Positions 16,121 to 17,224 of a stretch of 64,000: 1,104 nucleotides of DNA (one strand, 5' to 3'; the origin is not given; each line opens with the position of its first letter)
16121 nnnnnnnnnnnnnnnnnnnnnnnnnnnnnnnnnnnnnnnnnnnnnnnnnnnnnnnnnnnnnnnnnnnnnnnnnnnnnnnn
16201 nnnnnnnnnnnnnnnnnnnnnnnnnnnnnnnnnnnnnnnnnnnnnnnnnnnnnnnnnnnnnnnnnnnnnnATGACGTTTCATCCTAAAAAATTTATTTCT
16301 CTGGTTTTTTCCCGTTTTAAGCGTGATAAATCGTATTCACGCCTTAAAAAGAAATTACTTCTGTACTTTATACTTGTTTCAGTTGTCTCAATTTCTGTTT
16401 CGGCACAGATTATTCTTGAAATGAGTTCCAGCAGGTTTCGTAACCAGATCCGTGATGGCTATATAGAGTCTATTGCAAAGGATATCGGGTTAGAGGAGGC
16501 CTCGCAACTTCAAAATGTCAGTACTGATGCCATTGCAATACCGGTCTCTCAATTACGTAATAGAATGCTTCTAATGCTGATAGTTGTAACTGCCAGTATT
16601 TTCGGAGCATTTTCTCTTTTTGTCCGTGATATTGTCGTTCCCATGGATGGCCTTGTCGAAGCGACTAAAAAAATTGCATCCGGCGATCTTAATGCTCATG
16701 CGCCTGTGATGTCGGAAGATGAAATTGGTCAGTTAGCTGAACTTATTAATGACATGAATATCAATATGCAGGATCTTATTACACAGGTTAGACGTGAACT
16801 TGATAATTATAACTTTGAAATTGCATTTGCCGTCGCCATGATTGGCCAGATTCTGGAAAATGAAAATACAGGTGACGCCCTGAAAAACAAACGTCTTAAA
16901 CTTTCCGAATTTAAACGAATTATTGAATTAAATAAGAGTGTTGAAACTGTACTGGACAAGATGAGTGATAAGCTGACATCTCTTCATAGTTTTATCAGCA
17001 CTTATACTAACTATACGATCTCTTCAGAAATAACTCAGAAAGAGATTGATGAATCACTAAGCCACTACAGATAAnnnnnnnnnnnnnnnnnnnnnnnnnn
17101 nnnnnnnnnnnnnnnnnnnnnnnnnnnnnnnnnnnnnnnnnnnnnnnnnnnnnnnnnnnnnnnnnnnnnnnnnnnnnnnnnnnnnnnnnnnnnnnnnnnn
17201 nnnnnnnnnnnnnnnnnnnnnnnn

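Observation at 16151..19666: Possible split chemoreceptor-like module: HAMP-only membrane protein + TauE permease + cytoplasmic protein with duplicated degenerate MCP signalling motifs, behind a near-consensus promoter with an inverted-repeat operator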

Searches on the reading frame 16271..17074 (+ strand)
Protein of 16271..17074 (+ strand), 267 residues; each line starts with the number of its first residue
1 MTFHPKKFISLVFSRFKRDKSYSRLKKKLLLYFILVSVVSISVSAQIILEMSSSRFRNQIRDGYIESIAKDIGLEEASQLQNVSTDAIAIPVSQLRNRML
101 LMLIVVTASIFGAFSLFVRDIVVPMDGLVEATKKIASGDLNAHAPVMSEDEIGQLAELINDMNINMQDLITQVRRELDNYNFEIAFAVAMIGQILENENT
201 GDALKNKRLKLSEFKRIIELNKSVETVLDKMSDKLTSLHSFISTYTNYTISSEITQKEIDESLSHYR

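Call 3: search_protein_families(library=pfam, proteins=[window:16271-17074:+], max_evalue=1)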
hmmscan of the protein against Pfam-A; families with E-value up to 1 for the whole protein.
window:16271-17074:+ (267 aa): 4 families
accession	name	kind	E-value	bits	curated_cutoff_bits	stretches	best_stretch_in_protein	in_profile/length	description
PF00672.30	HAMP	-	2.5e-11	44.2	25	1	117-162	2-47/53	HAMP domain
PF08696.17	Dna2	-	0.071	13.2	22.4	1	207-257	117-166/204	DNA replication factor Dna2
PF08654.15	DASH_Dad2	-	0.13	13.1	26.9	0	204-239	4-39/99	DASH complex subunit Dad2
PF06825.17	HSBP1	-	0.14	12.4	28.6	0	219-239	2-22/51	Heat shock factor binding protein 1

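Call 4: search_protein_families(library=ncbifam, proteins=[window:16271-17074:+], max_evalue=1)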
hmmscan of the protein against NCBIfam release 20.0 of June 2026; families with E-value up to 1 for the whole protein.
window:16271-17074:+ (267 aa): 20 families
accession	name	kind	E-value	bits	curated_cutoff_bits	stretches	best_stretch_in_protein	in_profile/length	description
NF011615.0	PRK15041.1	equivalog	9.9e-09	34.4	947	1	58-177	153-274/554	methyl-accepting chemotaxis protein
NF033092.0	HK_WalK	equivalog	3.6e-08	32.4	725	1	113-173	192-253/594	cell wall metabolism sensor histidine kinase WalK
NF012163.2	BaeS_SmeS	equivalog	1.3e-07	30.9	500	1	85-187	153-254/457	sensor histidine kinase efflux regulator BaeS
NF040691.1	MtrAB_MtrB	equivalog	1.7e-07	30.7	450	1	96-173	187-264/507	MtrAB system histidine kinase MtrB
NF007837.0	PRK10549.1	equivalog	3.4e-07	29.3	603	1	102-177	167-243/466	envelope stress sensor histidine kinase BaeS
NF038263.1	prot_phos_SiaA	equivalog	1.6e-05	23.6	700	1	98-169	310-382/658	biofilm regulation protein phosphatase SiaA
NF011622.0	PRK15048.1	equivalog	3e-05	23.4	900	1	103-178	198-273/553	methyl-accepting chemotaxis protein II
NF012226.0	AdeS_HK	equivalog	6.6e-05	22.2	500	1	41-174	4-136/353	two-component sensor histidine kinase AdeS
NF058645.1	MCPCtpMPsAe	equivalog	0.00017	20.5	900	1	87-175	195-285/558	methyl-accepting chemotaxis protein CtpM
NF047496.1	HK_LIC11548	equivalog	0.00017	20.5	750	1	101-165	280-343/589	LIC_11548 family sensor histidine kinase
NF047794.1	HisKinPtgB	equivalog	0.00033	19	1000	1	115-167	353-406/656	two-component system sensor histidine kinase PgtB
NF033090.1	HK_VanS_B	exception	0.00041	19.5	920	1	97-177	135-214/447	vancomycin resistance histidine kinase VanS-B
NF002016.0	PRK00823.1-1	equivalog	0.00049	20.2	133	1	141-199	13-72/113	4a-hydroxytetrahydrobiopterin dehydratase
NF047851.1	MCPCitTducer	equivalog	0.00057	19.1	900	1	99-178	198-274/553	methyl-accepting chemotaxis citrate transducer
TIGR02956.1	TMAO_torS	equivalog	0.00059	18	676.5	1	99-199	337-440/967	TMAO reductase system sensor histidine kinase/response regulator TorS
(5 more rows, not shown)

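Call 28: find_homologous_proteins(query=window:16271-17074:+, max_evalue=0.001)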
Query window:16271-17074:+ (267 aa): 164 proteins with E <= 0.001 among 844 candidates; the best 120 are listed.
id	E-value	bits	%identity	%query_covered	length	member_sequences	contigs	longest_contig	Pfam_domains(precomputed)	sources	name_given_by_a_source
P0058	9.0e-161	551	100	100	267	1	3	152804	PF00672.31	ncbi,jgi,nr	ncbi:MAG: HAMP domain-containing protein [Spirochaetes bacterium]|jgi:methyl-accepting chemotaxis pr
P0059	3.0e-131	454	85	98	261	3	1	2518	PF00672.31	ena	-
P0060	3.5e-125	434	83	95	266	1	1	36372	PF00672.31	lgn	-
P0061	1.5e-116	406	77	95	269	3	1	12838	PF00672.31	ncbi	-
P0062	6.5e-116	404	79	92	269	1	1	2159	PF00672.31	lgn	-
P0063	1.2e-114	400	74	100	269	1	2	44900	PF00672.31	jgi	jgi:methyl-accepting chemotaxis protein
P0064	3.4e-111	389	71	98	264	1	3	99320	PF00672.31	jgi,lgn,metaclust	metaclust:\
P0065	8.1e-110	384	75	94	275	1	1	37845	PF00672.31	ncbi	-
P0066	2.4e-109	382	71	97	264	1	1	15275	PF00672.31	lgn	-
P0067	7.0e-109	381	70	98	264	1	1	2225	PF00672.31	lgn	-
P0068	1.5e-106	373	70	93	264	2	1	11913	PF00672.31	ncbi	-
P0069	7.4e-86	306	58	94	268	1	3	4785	PF00672.31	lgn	-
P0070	2.4e-85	304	56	94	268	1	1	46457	PF00672.31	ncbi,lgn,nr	ncbi:MAG: HAMP domain-containing protein [Spirochaetes bacterium]|nr:HAMP domain-containing protein 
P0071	5.2e-85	303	60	94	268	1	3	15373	PF00672.31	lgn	-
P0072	7.3e-80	286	57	94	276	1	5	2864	PF00672.31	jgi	jgi:methyl-accepting chemotaxis protein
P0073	2.2e-78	281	55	97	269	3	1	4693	PF00672.31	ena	-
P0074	9.0e-78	279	56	94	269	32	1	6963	PF00672.31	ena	-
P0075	5.6e-77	277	54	93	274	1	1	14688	PF00672.31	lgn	-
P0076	2.0e-76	275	54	96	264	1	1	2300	PF00672.31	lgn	-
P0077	7.8e-74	266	50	96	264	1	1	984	PF00672.31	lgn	-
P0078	3.5e-73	264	50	95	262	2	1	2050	PF00672.31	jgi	jgi:methyl-accepting chemotaxis protein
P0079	1.4e-69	252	47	94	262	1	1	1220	PF00672.31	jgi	jgi:methyl-accepting chemotaxis protein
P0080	6.8e-69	250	48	94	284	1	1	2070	PF00672.31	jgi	jgi:methyl-accepting chemotaxis protein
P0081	1.1e-68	249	50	91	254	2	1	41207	PF00672.31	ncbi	-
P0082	2.5e-68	248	51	91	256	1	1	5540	PF00672.31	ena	-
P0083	7.9e-68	247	49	91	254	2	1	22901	PF00672.31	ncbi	-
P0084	3.0e-67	245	52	89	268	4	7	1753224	PF00672.31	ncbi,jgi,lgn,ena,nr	ncbi:MAG TPA: HAMP domain-containing protein [Spirochaetota bacterium]|nr:HAMP domain-containing pro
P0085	3.8e-67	244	47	94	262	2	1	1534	PF00672.31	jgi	jgi:methyl-accepting chemotaxis protein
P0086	1.4e-66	243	49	91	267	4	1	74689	PF00672.31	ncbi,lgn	-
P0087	3.4e-66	241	51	92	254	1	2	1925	PF00672.31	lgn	-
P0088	9.0e-66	240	48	87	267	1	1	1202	PF00672.31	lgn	-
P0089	9.7e-66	240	49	91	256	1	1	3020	PF00672.31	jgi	jgi:methyl-accepting chemotaxis protein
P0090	1.0e-65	240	46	95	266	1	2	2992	PF00672.31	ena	-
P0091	1.3e-65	239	50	93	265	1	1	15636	PF00672.31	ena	-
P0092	5.1e-65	237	50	94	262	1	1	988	PF00672.31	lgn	-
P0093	5.5e-65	237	50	91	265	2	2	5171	PF00672.31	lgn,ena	-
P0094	9.9e-65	237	51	91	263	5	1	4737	PF00672.31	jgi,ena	-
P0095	1.3e-64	236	48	95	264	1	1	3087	PF00672.31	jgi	jgi:methyl-accepting chemotaxis protein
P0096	1.5e-64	236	47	93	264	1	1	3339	PF00672.31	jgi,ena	-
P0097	1.6e-64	236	47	89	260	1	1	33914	PF00672.31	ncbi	-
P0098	4.4e-64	234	50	90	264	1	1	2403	PF00672.31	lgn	-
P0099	5.3e-64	234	49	91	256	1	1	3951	PF00672.31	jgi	jgi:methyl-accepting chemotaxis protein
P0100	6.4e-64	234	64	64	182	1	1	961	PF00672.31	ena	-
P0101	1.6e-63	233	48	91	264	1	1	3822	PF00672.31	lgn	-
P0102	1.8e-63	232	48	93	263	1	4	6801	PF00672.31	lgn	-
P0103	2.0e-63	232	50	89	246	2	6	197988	PF00672.31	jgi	jgi:methyl-accepting chemotaxis protein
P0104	3.9e-63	231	50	91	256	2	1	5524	PF00672.31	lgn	-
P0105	7.2e-63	230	47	93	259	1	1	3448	PF00672.31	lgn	-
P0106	9.2e-63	230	49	88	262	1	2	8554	PF00672.31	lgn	-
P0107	1.2e-62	230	48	93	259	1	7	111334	PF00672.31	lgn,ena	-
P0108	1.3e-62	230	48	93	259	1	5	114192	PF00672.31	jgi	jgi:methyl-accepting chemotaxis protein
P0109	1.9e-62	229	46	93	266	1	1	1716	PF00672.31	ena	-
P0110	2.2e-62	229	48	93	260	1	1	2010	PF00672.31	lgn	-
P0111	2.2e-62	229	48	93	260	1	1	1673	PF00672.31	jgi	-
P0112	2.7e-62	229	47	93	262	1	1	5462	PF00672.31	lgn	-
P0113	2.9e-62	228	46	93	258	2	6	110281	PF00672.31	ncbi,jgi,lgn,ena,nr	ncbi:MAG TPA: HAMP domain-containing protein [Spirochaetota bacterium]|nr:HAMP domain-containing pro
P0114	3.1e-62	228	47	93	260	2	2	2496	PF00672.31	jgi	-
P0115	3.7e-62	228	47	87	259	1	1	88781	PF00672.31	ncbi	ncbi:MAG: HAMP domain-containing protein [Spirochaetota bacterium]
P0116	5.0e-62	228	47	93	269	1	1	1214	PF00672.31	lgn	-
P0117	7.2e-62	227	48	88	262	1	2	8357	PF00672.31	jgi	-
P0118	8.4e-62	227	47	93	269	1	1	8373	PF00672.31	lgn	-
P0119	9.2e-62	227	48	93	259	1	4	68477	PF00672.31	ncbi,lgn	-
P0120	1.0e-61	227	48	93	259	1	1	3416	PF00672.31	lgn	-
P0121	1.6e-61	226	45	94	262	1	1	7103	PF00672.31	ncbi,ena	-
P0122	1.7e-61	226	48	91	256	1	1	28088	PF00672.31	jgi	jgi:methyl-accepting chemotaxis protein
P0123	3.6e-61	225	48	93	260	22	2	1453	PF00672.31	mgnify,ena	mgnify:FL=1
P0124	4.1e-61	225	47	88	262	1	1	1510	PF00672.31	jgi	jgi:methyl-accepting chemotaxis protein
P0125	5.4e-61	224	46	86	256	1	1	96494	PF00672.31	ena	-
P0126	5.4e-61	224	48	94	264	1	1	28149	PF00672.31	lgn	-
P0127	7.0e-61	224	49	91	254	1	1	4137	PF00672.31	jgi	jgi:methyl-accepting chemotaxis protein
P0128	8.7e-61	224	48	91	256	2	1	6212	PF00672.31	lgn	-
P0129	1.5e-60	223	45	94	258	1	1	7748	PF00672.31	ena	-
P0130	1.5e-60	223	47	94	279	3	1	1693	PF00672.31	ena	-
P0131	2.1e-60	222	45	93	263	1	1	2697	PF00672.31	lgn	-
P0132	2.2e-60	222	45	94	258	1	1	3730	PF00672.31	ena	-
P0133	2.2e-60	222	45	94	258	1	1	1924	PF00672.31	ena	-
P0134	2.2e-60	222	48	94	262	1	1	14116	PF00672.31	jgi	-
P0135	2.6e-60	222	46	94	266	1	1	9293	PF00672.31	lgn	-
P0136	2.7e-60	222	46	91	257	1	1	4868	PF00672.31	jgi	-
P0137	4.2e-60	221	46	89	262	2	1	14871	PF00672.31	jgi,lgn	-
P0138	4.8e-60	221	47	93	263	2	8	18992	PF00672.31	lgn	-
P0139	5.6e-60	221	47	88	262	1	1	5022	PF00672.31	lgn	-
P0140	5.7e-60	221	45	95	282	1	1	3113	PF00672.31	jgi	jgi:methyl-accepting chemotaxis protein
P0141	7.7e-60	221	46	94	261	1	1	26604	PF00672.31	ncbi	-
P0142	9.3e-60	220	46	94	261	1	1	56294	PF00672.31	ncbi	-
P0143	1.3e-59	220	46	96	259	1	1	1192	PF00672.31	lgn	-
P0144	1.4e-59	220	44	93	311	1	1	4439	PF00672.31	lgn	-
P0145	1.6e-59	220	46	93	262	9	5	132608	PF00672.31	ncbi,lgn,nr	ncbi:MAG: HAMP domain-containing protein [Spirochaetes bacterium]|nr:HAMP domain-containing protein 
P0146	1.6e-59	219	47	93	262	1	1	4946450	PF00672.31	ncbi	-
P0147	1.7e-59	219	45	94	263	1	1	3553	PF00672.31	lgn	-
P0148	1.8e-59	219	47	93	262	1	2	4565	PF00672.31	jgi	-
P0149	2.1e-59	219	44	93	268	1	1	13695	PF00672.31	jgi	jgi:methyl-accepting chemotaxis protein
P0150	3.2e-59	219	45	91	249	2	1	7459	PF00672.31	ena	-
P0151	4.1e-59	218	45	91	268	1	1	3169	PF00672.31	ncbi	-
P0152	4.2e-59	218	46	87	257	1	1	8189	PF00672.31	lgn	-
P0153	7.1e-59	217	47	94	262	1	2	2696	PF00672.31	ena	-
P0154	7.4e-59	217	48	92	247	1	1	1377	PF00672.31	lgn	-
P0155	8.2e-59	217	45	91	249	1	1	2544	PF00672.31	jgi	jgi:methyl-accepting chemotaxis protein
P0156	1.1e-58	217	46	87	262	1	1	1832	PF00672.31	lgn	-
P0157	1.5e-58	216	45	88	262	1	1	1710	PF00672.31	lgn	-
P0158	1.7e-58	216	46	93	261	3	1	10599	PF00672.31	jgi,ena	-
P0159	2.0e-58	216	45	93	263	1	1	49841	PF00672.31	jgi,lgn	-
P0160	2.0e-58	216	47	91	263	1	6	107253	PF00672.31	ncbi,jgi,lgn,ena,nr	ncbi:MAG TPA: HAMP domain-containing protein [Spirochaetota bacterium]|nr:HAMP domain-containing pro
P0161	2.0e-58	216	46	93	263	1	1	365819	PF00672.31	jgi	-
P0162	2.8e-58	215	46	93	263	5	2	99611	PF00672.31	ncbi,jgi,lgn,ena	-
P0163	3.5e-58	215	45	84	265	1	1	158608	PF00672.31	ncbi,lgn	-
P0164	4.9e-58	215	47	93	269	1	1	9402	PF00672.31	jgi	-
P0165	5.6e-58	214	44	90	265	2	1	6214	PF00672.31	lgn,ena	-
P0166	6.0e-58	214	46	92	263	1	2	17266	PF00672.31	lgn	-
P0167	1.3e-57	213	43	94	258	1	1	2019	PF00672.31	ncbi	-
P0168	1.5e-57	213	44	92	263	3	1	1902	PF00672.31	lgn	-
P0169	1.8e-57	213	47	88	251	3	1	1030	PF00672.31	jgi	jgi:methyl-accepting chemotaxis protein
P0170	2.2e-57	212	46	94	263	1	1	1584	PF00672.31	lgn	-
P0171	2.4e-57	212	47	91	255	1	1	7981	PF00672.31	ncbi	-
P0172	2.6e-57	212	46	88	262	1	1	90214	PF00672.31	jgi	jgi:methyl-accepting chemotaxis protein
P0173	2.6e-57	212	44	92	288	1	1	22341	PF00672.31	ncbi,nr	ncbi:MAG: HAMP domain-containing protein [bacterium]|nr:HAMP domain-containing protein [bacterium]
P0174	2.7e-57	212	46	92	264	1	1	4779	PF00672.31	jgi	-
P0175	4.0e-57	212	40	86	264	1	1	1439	PF00672.31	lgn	-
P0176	5.8e-57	211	46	93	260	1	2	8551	PF00672.31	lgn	-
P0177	6.2e-57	211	45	93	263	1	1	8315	PF00672.31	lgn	-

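Call 29: find_encoding_contigs(protein=P0146, flank=10000, max_places=1)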
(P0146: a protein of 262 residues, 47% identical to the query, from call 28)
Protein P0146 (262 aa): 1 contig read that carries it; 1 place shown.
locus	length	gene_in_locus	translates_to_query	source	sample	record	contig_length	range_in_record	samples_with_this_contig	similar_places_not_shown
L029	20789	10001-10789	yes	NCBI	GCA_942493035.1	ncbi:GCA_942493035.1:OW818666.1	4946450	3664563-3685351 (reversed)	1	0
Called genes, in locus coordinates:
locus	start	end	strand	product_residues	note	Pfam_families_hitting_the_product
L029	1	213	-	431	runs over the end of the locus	-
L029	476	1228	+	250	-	PF23023:Anti-Pycsar_Apyc1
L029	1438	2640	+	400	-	PF02417:Chromate_transp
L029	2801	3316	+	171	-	-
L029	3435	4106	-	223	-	PF09601:DUF2459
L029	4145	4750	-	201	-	PF01914:MarC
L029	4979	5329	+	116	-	PF07238:PilZ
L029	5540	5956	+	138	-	-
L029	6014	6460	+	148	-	PF09335:VTT_dom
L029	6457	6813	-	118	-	-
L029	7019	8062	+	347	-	PF00892:EamA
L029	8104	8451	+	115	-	PF11225:DUF3024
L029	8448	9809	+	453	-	PF02310:B12-binding, PF04055:Radical_SAM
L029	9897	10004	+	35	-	-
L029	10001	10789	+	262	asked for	PF00672:HAMP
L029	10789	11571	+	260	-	PF01925:TauE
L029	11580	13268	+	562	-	PF00015:MCPsignal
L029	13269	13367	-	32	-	-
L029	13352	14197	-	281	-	PF01569:PAP2, PF14378:PAP2_3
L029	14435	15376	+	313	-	PF03009:GDPD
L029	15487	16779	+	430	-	PF07690:MFS_1, PF13347:MFS_2, PF03092:BT1 (weak), PF03209:PUCC, PF07690:MFS_1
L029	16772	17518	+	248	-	PF03009:GDPD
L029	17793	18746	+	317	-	PF02729:OTCace_N, PF00185:OTCace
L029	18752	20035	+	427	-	PF01979:Amidohydro_1, PF12890:DHOase, PF07969:Amidohydro_3 (weak)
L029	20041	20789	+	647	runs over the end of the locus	PF12728:HTH_17 (faint), PF02384:N6_Mtase, PF13847:Methyltransf_31 (faint), PF07669:Eco57I, PF12950:TaqI_C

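Call 43: find_encoding_contigs(protein=P0161, flank=7000, max_places=1)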
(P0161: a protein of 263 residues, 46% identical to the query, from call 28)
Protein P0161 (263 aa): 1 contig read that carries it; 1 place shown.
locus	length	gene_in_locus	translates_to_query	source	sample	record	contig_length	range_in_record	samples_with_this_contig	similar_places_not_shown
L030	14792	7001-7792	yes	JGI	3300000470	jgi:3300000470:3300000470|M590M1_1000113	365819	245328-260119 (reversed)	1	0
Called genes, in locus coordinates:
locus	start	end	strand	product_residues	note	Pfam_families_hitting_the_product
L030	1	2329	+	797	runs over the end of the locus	-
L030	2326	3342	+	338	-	PF02666:PS_Dcarbxylase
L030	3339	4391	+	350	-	PF01790:LGT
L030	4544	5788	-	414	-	-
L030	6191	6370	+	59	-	-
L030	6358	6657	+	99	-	PF05016:ParE_toxin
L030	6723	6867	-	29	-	-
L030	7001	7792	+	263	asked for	PF00672:HAMP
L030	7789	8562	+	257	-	PF01925:TauE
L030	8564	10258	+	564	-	PF00015:MCPsignal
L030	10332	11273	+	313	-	PF02729:OTCace_N, PF00185:OTCace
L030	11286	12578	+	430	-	PF01979:Amidohydro_1, PF07969:Amidohydro_3 (weak), PF12890:DHOase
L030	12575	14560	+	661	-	PF02384:N6_Mtase, PF01170:UPF0020 (faint), PF13847:Methyltransf_31 (weak), PF07669:Eco57I, PF12950:TaqI_C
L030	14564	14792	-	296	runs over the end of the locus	PF00756:Esterase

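Call 44: find_encoding_contigs(protein=P0163, flank=7000, max_places=1)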
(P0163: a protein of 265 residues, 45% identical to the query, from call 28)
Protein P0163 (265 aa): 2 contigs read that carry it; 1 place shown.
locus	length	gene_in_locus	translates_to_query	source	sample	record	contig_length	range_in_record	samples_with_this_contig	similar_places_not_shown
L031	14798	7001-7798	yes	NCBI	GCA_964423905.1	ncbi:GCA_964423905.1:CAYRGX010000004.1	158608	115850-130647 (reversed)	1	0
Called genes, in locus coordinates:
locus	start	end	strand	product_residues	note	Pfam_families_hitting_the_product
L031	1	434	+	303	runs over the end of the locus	PF00756:Esterase, PF10503:Esterase_PHB (weak), PF00326:Peptidase_S9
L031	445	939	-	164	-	PF05991:NYN_YacP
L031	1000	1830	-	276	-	PF01940:DUF92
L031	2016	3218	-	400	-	PF00155:Aminotran_1_2, PF01041:DegT_DnrJ_EryC1 (weak), PF01053:Cys_Met_Meta_PP (weak)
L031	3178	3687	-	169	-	-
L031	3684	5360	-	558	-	PF00890:FAD_binding_2, PF02910:Succ_DH_flav_C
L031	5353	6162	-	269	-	PF01026:TatD_DNase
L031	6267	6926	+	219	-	PF00149:Metallophos, PF12850:Metallophos_2, PF14582:Metallophos_3 (faint)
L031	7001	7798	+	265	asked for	PF00672:HAMP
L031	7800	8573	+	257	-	PF01925:TauE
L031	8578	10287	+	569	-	PF00015:MCPsignal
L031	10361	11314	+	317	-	PF02729:OTCace_N, PF00185:OTCace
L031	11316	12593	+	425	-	PF01979:Amidohydro_1, PF12890:DHOase, PF07969:Amidohydro_3 (weak)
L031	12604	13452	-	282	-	PF04909:Amidohydro_2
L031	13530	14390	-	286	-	PF01048:PNP_UDP_1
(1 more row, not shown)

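Call 45: find_encoding_contigs(protein=P0145, flank=7000, max_places=1)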
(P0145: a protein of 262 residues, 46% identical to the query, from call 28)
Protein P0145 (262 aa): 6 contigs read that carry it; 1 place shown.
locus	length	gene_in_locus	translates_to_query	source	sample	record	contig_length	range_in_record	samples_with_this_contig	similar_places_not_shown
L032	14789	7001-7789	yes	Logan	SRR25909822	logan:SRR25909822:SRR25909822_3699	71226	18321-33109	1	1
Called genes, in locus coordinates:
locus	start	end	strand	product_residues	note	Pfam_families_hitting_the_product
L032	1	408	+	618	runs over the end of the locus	PF08497:Radical_SAM_N, PF04055:Radical_SAM (weak), PF11842:DUF3362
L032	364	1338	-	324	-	PF17746:SfsA_N, PF03749:SfsA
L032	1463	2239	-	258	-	PF00378:ECH_1, PF16113:ECH_2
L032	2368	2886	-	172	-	PF02739:5_3_exonuc_N (faint), PF05991:NYN_YacP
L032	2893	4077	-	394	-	PF00155:Aminotran_1_2, PF00266:Aminotran_5, PF01041:DegT_DnrJ_EryC1, PF01053:Cys_Met_Meta_PP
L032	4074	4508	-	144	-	PF00583:Acetyltransf_1, PF13673:Acetyltransf_10, PF13508:Acetyltransf_7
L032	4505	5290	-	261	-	PF01026:TatD_DNase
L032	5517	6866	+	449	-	PF02310:B12-binding, PF04055:Radical_SAM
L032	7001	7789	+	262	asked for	PF00672:HAMP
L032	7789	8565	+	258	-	PF01925:TauE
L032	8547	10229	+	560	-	PF00015:MCPsignal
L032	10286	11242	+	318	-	PF02729:OTCace_N, PF00185:OTCace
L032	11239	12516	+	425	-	PF01979:Amidohydro_1, PF12890:DHOase, PF07969:Amidohydro_3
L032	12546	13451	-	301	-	PF00756:Esterase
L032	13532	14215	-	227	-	PF20582:UPF0758_N, PF04002:RadC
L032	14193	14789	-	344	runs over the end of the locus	PF13091:PLDc_2, PF07894:SACK1 (faint), PF00614:PLDc (faint), PF13091:PLDc_2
